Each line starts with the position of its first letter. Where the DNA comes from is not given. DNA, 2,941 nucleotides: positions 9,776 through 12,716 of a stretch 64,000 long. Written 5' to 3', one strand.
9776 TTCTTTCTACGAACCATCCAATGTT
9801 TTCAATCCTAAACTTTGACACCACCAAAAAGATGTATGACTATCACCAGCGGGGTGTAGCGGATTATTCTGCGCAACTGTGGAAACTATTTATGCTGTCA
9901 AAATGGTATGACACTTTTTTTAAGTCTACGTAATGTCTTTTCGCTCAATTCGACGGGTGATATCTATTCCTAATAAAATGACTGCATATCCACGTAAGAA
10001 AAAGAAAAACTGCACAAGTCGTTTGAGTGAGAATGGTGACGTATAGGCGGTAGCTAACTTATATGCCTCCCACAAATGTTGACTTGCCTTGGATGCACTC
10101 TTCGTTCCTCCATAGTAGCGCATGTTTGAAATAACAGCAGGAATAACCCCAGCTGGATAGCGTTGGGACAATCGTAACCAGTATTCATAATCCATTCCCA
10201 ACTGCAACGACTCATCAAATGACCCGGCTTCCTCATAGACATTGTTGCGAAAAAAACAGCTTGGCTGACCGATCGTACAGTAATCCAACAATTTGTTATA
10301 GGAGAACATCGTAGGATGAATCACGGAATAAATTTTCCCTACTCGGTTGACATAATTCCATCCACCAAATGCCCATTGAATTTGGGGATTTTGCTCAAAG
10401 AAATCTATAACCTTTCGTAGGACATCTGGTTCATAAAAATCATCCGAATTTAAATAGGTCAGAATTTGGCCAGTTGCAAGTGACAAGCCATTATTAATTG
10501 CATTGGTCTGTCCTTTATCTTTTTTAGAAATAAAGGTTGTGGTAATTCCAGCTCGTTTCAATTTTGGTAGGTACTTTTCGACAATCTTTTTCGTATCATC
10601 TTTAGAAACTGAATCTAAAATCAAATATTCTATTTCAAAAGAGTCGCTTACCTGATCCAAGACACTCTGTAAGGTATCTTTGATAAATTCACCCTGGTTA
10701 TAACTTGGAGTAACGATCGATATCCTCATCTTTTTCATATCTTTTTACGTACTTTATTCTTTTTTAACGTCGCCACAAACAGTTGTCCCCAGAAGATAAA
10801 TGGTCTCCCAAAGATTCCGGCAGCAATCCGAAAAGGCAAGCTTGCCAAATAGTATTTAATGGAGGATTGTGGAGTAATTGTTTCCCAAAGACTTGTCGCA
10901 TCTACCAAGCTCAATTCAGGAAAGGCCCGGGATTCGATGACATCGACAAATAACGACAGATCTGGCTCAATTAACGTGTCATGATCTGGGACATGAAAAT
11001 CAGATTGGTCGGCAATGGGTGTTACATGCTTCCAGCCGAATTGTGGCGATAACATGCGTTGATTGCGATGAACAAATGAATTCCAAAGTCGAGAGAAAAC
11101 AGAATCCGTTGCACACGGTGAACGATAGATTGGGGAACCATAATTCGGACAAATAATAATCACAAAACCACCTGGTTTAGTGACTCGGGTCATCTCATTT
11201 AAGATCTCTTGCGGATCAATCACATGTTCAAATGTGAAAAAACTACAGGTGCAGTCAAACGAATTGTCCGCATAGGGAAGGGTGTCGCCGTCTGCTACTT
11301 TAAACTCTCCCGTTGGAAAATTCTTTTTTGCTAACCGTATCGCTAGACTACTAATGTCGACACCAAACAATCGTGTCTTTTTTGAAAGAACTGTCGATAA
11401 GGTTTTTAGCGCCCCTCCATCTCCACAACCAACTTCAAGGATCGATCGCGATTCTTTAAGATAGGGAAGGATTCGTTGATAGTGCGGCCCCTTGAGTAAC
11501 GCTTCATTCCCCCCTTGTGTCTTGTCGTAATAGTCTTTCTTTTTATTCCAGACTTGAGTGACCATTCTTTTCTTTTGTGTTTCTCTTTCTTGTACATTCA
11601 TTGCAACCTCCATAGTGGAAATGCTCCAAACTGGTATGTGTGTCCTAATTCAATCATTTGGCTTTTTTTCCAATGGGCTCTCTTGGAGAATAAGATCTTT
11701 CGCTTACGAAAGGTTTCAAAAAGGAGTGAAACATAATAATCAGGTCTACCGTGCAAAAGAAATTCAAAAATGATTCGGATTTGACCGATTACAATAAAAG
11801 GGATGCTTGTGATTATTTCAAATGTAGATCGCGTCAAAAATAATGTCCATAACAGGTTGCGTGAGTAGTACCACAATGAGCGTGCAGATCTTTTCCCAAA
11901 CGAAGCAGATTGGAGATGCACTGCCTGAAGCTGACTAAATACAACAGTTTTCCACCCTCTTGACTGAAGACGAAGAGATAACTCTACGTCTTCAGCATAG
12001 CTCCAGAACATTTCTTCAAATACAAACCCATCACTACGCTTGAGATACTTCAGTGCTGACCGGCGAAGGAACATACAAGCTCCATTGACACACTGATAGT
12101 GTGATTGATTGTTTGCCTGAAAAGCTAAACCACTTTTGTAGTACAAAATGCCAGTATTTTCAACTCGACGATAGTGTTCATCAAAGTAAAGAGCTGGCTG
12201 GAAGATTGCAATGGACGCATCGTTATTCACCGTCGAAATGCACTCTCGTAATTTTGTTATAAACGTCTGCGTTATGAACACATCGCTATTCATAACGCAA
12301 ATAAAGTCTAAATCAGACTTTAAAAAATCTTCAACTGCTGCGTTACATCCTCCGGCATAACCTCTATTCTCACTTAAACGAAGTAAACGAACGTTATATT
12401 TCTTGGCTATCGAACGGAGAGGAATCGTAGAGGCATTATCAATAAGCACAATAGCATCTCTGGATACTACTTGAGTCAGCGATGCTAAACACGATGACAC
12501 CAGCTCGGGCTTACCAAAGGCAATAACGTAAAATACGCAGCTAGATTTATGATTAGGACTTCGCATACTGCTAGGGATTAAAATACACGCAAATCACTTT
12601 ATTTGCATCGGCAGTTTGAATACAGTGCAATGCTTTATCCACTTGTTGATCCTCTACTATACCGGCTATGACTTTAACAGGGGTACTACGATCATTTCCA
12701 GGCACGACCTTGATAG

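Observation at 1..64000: One contiguous glycosylation island with about 16 GT-C-like polytopic membrane proteins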

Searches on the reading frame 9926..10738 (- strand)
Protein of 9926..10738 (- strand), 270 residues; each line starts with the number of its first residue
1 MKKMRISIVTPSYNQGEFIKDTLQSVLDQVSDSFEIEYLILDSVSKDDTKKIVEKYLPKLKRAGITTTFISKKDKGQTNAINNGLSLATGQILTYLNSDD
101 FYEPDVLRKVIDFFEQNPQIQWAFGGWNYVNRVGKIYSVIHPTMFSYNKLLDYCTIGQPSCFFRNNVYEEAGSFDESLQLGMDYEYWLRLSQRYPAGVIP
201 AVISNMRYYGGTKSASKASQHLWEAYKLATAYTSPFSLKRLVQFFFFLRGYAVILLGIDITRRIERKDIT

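Call 7: search_protein_families(library=pfam, proteins=[window:9926-10738:-], max_evalue=0.001)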
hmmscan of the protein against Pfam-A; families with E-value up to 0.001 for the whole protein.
window:9926-10738:- (270 aa): 4 families
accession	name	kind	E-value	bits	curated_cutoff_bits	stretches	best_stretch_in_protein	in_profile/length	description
PF00535.33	Glycos_transf_2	-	1e-24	87.8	23.3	1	7-119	1-108/168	Glycosyl transferase family 2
PF10111.15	Glyco_tranf_2_2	-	6e-09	36.2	27.3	1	8-202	2-212/276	Glycosyltransferase like family 2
PF13641.12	Glyco_tranf_2_3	-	7.2e-09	36.4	27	1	6-192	3-196/230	Glycosyltransferase like family 2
PF13632.12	Glyco_trans_2_3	-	0.00018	21.9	27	1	93-202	2-119/198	Glycosyl transferase family group 2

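Call 66: search_protein_families(library=ncbifam, proteins=[window:9926-10738:-], max_evalue=0.00001)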
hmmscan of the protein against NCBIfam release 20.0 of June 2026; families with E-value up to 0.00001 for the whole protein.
window:9926-10738:- (270 aa): 17 families
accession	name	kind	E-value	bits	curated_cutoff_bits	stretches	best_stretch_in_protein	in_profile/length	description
NF047683.1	TeichurnBiosyTuaG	equivalog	3.4e-24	85.9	400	1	3-161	5-159/252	teichuronic acid biosynthesis protein TuaG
TIGR04283.1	glyco_like_mftF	equivalog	2.1e-17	63.5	182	1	6-211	1-191/221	TIGR04283 family arsenosugar biosynthesis glycosyltransferase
NF007482.0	PRK10073.1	equivalog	6e-14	51.8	423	1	3-117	5-113/334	glycosyltransferase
TIGR03937.1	PgaC_IcaA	equivalog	9.4e-13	47.9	422.3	1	5-122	46-158/407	poly-beta-1,6-N-acetyl-D-glucosamine synthase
TIGR03111.1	glyc2_xrt_Gpos1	hypoth_equivalog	3.4e-12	45.9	363.95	1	5-123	50-165/439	TIGR03111 family XrtG-associated glycosyltransferase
TIGR04009.1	wcaE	equivalog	1.1e-11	44.5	369.2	1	4-117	1-110/248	colanic acid biosynthesis glycosyltransferase WcaE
NF038302.1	EPS_HpsE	equivalog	1.1e-11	44.3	300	1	5-126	2-122/307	hormogonium polysaccharide biosynthesis glycosyltransferase HpsE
NF050050.1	ProtGlycPglI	equivalog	5.6e-10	39.1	500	1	5-112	3-106/306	GalNAc(5)-diNAcBac-PP-undecaprenol beta-1,3-glucosyltransferase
NF041875.1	EPS_EpsD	equivalog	2.7e-09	36.9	370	1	6-116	1-106/325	exopolysaccharide biosynthesis glycosyltransferase EpsD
NF053739.1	GlytfEpsEBac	equivalog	2.8e-08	33.1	450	1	5-127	2-120/265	glycosyltransferase EpsE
NF038299.1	EPS_HpsN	equivalog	3.8e-08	32.7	425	1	5-121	2-113/317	hormogonium polysaccharide biosynthesis glycosyltransferase HpsN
NF010496.0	PRK13915.1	equivalog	1.1e-07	31.2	262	1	3-123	30-151/307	glucosyl-3-phosphoglycerate synthase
TIGR03965.1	mycofact_glyco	equivalog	1.2e-07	31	280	0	5-115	75-180/467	mycofactocin biosynthesis glycosyltransferase MftF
NF047588.1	GlcsyltransPgfSStrep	equivalog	4.7e-07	29.3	500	1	4-116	1-112/308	glycosyltransferase PgfS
TIGR04440.1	glyco_TIGR04440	domain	7.6e-07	29.1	70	1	7-140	3-132/215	TIGR00180 family glycosyltransferase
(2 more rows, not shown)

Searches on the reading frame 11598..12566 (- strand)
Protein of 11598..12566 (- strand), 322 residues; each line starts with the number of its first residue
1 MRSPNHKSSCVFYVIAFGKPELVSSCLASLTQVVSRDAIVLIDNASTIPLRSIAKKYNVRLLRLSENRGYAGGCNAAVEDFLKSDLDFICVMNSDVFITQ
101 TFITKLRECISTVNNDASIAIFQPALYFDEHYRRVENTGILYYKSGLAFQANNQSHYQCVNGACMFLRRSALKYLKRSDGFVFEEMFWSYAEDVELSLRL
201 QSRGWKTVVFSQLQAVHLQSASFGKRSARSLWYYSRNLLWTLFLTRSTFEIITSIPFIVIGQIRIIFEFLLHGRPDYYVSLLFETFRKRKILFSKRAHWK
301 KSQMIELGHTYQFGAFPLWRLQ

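Call 7: search_protein_families(library=pfam, proteins=[window:11598-12566:-], max_evalue=0.001)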
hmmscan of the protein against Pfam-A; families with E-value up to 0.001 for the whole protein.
window:11598-12566:- (322 aa): 4 families
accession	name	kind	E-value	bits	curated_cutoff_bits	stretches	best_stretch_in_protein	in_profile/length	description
PF00535.33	Glycos_transf_2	-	5e-15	56.3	23.3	1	14-173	4-165/168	Glycosyl transferase family 2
PF13632.12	Glyco_trans_2_3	-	2.1e-10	41.2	27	1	89-235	2-144/198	Glycosyl transferase family group 2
PF13641.12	Glyco_tranf_2_3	-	2e-08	35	27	1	11-225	4-219/230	Glycosyltransferase like family 2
PF13506.12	Glyco_transf_21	-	9.8e-08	32.1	21.7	1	75-228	20-167/174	Glycosyl transferase family 21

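Call 66: search_protein_families(library=ncbifam, proteins=[window:11598-12566:-], max_evalue=0.00001)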
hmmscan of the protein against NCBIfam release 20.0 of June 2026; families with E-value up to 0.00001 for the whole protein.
window:11598-12566:- (322 aa): 4 families
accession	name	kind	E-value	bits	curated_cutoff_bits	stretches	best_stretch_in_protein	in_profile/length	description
TIGR01556.1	rhamnosyltran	subfamily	4.6e-13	49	200.55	1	32-292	16-272/281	rhamnosyltransferase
TIGR03965.1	mycofact_glyco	equivalog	2.8e-08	33.1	280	1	19-207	85-270/467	mycofactocin biosynthesis glycosyltransferase MftF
TIGR03030.1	CelA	equivalog_domain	3.7e-07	28.6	699.1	1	50-225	195-365/714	UDP-forming cellulose synthase catalytic subunit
NF008558.0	PRK11498.1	equivalog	2e-06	26.1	992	1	39-223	308-487/872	UDP-forming cellulose synthase catalytic subunit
